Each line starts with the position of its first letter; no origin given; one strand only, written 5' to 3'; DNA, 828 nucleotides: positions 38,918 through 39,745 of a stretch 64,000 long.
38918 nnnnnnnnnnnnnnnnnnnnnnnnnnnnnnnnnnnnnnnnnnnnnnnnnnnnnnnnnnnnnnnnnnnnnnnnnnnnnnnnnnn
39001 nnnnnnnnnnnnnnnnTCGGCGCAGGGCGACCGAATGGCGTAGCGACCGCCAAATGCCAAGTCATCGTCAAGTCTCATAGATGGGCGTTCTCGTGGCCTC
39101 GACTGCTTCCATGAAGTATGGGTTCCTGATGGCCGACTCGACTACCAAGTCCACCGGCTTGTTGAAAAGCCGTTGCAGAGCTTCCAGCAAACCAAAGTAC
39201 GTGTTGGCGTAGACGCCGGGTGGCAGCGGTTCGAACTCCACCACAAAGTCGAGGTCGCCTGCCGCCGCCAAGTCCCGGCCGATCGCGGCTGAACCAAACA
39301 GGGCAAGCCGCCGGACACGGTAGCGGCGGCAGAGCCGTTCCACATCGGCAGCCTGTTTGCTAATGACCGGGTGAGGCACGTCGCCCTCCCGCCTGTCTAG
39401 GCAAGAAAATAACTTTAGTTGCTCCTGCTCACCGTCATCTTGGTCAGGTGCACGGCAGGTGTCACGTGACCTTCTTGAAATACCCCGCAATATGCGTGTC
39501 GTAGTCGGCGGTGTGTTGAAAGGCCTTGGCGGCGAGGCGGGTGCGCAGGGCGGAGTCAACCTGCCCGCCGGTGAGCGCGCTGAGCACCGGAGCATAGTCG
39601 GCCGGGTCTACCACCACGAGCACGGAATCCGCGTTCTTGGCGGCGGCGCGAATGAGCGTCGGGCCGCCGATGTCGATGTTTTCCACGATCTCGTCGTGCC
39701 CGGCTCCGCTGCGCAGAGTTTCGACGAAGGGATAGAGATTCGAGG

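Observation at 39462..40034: purH reduced to its N-terminal IMP-cyclohydrolase domain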

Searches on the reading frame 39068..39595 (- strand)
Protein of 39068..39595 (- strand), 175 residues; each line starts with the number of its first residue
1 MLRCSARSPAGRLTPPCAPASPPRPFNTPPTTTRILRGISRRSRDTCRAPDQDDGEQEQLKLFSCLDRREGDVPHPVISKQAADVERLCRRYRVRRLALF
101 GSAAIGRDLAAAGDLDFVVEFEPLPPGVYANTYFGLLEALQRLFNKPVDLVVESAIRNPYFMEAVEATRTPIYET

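Call 3: search_protein_families(library=pfam, proteins=[window:39068-39595:-], max_evalue=0.01)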
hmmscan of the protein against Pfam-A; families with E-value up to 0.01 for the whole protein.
window:39068-39595:- (175 aa): 1 family
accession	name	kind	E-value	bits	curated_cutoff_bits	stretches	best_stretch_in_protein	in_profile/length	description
PF01909.29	NTP_transf_2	-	6.2e-09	36.6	21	1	86-162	6-83/93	Nucleotidyltransferase domain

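Call 4: search_protein_families(library=ncbifam, proteins=[window:39068-39595:-], max_evalue=0.01)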
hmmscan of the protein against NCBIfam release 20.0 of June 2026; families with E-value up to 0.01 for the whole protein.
window:39068-39595:- (175 aa): 1 family
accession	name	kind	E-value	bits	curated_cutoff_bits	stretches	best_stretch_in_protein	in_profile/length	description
NF047752.1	MntA_antitoxin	equivalog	8.1e-06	25.7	60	1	91-166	4-75/106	type VII toxin-antitoxin system MntA family adenylyltransferase antitoxin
